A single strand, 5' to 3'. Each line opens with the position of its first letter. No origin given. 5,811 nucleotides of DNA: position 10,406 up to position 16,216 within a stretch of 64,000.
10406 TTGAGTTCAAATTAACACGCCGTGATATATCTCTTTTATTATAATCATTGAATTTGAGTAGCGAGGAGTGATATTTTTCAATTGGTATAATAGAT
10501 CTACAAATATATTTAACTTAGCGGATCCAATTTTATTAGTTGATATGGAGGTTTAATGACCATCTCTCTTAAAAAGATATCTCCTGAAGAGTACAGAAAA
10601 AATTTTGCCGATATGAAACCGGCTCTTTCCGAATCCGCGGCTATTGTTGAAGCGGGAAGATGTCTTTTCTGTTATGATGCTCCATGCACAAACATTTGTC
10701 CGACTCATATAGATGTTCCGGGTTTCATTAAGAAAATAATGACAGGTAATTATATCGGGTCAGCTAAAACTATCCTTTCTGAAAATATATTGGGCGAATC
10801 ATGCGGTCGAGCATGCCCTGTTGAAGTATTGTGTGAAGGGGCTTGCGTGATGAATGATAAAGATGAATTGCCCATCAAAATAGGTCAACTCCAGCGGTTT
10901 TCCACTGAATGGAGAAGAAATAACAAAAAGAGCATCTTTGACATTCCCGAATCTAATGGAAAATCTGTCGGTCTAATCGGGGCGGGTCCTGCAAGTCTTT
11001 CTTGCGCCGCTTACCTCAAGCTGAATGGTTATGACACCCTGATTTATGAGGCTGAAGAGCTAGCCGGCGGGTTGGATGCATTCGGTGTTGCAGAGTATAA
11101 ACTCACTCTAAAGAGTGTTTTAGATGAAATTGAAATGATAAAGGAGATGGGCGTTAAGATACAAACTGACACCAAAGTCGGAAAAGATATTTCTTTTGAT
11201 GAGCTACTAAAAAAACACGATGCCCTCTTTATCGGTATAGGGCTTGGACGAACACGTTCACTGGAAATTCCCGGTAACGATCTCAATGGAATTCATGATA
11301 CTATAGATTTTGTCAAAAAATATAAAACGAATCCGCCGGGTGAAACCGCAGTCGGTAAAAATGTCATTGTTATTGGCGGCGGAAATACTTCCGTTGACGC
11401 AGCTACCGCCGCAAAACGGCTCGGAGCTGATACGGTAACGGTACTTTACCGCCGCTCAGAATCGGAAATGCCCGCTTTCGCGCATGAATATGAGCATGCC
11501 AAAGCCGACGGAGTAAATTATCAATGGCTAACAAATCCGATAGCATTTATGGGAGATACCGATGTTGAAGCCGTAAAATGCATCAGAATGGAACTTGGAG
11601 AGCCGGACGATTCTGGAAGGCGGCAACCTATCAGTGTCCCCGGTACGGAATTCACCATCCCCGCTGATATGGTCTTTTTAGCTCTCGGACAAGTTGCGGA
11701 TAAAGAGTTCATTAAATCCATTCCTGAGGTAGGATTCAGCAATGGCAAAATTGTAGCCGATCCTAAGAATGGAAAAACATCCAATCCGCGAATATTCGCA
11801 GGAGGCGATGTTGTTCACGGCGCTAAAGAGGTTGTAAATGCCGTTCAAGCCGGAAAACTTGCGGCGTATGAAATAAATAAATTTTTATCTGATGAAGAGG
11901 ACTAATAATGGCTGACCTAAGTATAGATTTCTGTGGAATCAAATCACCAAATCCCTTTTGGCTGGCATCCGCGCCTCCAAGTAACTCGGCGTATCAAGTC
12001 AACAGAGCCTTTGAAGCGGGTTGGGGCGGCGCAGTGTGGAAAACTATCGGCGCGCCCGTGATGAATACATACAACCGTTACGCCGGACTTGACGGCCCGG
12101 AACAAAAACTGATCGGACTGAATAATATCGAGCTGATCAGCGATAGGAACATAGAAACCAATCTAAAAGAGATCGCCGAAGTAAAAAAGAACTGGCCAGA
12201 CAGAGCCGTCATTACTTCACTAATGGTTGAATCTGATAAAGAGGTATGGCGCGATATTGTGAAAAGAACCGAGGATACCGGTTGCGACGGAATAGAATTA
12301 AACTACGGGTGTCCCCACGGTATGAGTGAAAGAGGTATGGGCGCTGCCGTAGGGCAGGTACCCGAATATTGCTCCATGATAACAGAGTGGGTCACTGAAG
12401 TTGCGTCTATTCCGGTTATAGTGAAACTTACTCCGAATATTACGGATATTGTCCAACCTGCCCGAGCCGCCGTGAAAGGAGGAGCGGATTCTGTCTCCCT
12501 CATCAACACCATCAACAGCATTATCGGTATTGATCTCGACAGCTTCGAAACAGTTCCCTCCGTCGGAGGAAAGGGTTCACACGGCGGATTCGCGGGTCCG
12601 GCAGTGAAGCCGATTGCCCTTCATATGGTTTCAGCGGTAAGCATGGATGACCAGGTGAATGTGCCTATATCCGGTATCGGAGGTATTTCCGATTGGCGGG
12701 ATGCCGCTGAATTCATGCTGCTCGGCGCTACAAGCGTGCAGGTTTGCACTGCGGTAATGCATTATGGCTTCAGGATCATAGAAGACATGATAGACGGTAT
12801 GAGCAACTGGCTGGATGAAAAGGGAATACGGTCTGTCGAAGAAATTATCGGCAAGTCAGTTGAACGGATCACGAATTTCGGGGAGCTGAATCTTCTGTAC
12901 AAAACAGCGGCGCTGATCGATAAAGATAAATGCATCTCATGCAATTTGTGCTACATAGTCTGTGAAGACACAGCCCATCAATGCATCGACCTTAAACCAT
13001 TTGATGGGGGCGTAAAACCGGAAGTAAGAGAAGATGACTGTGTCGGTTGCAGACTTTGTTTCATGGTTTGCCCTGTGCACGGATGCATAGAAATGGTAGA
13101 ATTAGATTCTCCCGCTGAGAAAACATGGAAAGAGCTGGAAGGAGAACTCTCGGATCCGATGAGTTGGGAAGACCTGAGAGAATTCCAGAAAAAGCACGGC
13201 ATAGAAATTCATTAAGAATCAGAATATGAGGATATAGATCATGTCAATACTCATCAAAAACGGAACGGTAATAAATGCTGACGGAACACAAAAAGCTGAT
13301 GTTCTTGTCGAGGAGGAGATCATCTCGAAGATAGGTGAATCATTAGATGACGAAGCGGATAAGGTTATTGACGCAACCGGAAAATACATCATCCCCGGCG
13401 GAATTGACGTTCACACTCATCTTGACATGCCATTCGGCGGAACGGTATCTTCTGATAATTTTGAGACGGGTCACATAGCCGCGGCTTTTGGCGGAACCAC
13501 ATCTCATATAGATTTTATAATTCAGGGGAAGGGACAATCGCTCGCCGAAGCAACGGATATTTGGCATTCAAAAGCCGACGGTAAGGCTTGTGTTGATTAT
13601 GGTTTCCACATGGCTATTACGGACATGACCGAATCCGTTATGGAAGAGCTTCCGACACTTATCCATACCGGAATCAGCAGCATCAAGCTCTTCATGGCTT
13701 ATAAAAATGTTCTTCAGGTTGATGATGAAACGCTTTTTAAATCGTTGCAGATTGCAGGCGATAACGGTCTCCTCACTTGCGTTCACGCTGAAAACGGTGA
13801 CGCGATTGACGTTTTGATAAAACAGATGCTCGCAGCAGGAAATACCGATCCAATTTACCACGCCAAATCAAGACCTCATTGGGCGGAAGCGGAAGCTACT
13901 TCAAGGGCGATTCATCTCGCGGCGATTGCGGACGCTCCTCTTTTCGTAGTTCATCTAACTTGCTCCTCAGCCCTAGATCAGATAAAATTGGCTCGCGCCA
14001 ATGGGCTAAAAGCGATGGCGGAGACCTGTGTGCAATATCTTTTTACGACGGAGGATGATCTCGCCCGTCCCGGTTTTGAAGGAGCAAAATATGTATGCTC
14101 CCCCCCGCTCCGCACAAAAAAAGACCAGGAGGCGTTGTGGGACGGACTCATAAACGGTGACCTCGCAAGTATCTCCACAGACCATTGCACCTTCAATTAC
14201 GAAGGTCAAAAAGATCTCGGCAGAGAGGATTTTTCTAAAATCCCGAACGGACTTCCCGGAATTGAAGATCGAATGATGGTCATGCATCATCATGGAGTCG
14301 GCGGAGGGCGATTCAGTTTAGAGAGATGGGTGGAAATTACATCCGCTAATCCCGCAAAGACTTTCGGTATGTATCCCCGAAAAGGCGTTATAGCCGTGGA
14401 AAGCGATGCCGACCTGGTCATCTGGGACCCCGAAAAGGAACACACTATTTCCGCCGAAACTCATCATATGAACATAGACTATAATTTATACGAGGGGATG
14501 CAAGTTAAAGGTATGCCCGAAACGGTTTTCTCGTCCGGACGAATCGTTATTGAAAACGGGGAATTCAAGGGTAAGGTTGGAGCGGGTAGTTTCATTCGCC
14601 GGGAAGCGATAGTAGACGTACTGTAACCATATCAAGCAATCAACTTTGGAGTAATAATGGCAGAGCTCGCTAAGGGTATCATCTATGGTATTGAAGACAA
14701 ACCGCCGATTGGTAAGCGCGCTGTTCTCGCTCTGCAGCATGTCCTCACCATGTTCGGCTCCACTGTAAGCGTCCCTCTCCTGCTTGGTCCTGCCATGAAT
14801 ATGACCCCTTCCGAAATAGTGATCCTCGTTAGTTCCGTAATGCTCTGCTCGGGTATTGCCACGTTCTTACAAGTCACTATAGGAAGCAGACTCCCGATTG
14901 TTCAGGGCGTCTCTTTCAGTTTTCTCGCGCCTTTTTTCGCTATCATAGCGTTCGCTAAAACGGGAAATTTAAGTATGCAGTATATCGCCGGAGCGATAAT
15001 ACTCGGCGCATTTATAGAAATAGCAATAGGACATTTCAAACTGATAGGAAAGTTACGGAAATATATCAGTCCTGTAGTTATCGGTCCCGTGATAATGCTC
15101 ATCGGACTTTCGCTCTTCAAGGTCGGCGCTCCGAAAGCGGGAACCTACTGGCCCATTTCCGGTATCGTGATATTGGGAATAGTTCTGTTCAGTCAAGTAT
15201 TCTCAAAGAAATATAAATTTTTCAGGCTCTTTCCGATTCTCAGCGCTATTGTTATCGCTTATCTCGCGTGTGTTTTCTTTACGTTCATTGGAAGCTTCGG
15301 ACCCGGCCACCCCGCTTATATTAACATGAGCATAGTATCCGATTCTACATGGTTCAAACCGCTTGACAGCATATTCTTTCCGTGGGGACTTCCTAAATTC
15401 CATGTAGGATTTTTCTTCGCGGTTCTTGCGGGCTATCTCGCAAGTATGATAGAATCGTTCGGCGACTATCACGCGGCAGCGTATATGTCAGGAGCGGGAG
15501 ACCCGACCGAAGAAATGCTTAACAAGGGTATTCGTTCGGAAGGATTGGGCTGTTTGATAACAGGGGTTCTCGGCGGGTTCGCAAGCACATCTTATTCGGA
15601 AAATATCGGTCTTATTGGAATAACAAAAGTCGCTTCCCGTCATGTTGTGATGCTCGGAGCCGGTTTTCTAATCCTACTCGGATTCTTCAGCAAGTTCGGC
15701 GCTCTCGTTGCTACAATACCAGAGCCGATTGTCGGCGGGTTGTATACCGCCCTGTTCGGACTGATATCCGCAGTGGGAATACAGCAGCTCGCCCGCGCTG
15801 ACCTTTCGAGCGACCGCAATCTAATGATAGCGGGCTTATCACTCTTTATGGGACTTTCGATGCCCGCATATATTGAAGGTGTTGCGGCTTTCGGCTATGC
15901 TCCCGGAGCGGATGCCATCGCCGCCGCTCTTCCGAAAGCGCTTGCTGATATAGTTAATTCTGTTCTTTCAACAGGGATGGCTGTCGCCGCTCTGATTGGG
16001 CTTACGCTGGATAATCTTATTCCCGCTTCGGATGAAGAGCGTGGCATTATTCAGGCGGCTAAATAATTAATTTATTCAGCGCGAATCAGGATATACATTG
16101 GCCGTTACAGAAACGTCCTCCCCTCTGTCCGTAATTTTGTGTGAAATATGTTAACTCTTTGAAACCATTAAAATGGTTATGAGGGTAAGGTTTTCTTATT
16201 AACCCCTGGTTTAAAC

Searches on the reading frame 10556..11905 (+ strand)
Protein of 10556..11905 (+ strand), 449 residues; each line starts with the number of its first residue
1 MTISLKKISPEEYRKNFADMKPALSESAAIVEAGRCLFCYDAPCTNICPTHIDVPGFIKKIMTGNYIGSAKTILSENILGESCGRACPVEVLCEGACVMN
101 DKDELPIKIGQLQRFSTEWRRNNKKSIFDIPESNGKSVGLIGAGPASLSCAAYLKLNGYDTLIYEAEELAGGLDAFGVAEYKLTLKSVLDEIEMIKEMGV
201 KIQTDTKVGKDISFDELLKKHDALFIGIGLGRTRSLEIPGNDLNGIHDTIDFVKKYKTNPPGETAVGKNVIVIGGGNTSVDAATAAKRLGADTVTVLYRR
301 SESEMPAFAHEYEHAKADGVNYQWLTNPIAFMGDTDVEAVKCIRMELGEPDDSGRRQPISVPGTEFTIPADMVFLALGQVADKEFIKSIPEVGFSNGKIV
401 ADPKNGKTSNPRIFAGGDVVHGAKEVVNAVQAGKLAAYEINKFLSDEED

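Call 64: search_protein_families(library=pfam, proteins=[window:10556-11905:+], max_evalue=0.0001)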
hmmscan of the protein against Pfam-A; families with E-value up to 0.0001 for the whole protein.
window:10556-11905:+ (449 aa): 5 families
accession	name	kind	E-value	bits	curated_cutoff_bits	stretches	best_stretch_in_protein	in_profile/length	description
PF14691.11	Fer4_20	-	5e-36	123.4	25.8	1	14-124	2-112/113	Dihydroprymidine dehydrogenase domain II, 4Fe-4S cluster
PF07992.20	Pyr_redox_2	-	1.7e-31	110.1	26.1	1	138-433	3-291/291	Pyridine nucleotide-disulphide oxidoreductase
PF13738.12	Pyr_redox_3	-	2.7e-11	43.7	30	1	252-417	149-305/305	Pyridine nucleotide-disulphide oxidoreductase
PF00070.33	Pyr_redox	-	3.7e-07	31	22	1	269-341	1-78/82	Pyridine nucleotide-disulphide oxidoreductase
PF13450.12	NAD_binding_8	-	1.4e-05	25.7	21.9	0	141-172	2-33/68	NAD(P)-binding Rossmann-like domain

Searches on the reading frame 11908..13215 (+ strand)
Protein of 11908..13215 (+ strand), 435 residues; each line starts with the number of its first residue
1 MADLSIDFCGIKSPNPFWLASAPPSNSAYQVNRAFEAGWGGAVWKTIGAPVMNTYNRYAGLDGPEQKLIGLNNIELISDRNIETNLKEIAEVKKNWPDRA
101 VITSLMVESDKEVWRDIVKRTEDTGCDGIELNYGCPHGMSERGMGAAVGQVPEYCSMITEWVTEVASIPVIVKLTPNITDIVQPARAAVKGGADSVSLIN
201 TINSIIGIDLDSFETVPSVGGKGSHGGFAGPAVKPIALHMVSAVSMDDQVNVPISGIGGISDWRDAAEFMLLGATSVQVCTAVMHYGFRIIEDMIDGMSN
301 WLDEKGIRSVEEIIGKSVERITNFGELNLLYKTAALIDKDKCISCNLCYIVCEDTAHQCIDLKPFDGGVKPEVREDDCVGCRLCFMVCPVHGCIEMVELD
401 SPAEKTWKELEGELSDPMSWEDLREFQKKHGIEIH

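Call 64: search_protein_families(library=pfam, proteins=[window:11908-13215:+], max_evalue=0.0001)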
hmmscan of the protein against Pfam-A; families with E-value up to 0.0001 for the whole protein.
window:11908-13215:+ (435 aa): 7 families
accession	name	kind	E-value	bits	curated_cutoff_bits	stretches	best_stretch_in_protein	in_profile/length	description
PF01180.27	DHO_dh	-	1.2e-32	113.7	27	1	4-300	2-289/291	Dihydroorotate dehydrogenase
PF14697.11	Fer4_21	-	2e-18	66.7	35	1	335-396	1-59/59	4Fe-4S dicluster domain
PF01207.24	Dus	-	9.7e-10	38.5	20.4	1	107-193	61-152/311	Dihydrouridine synthase (Dus)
PF00037.32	Fer4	-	1.3e-08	34.8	21.1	0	372-390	2-20/24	4Fe-4S binding domain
PF12838.12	Fer4_7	-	3.6e-08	34.2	27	1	341-390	1-50/52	4Fe-4S dicluster domain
PF12797.12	Fer4_2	-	7.3e-07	29.2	24.5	0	371-390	3-22/22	4Fe-4S binding domain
PF12837.12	Fer4_6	-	1.2e-06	28.6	25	0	370-393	1-23/24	4Fe-4S binding domain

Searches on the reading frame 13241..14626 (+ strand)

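Call 4: search_protein_families(library=pfam, proteins=[window:13241-14626:+])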
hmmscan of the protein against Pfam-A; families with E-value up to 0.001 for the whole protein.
window:13241-14626:+ (461 aa): 2 families
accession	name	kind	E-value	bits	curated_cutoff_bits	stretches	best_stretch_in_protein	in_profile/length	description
PF01979.26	Amidohydro_1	-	3.4e-26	92.8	25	1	49-436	1-345/345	Amidohydrolase family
PF07969.17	Amidohydro_3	-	1.7e-15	57.9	29.7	2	355-422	404-461/472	Amidohydrolase family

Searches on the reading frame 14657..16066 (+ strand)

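Call 4: search_protein_families(library=pfam, proteins=[window:14657-16066:+])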
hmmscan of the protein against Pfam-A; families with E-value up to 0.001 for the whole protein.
window:14657-16066:+ (469 aa): 1 family
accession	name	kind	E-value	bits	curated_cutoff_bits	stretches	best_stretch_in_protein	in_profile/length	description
PF00860.26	Xan_ur_permease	-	7.2e-89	298.6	27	1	21-407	3-388/389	Permease family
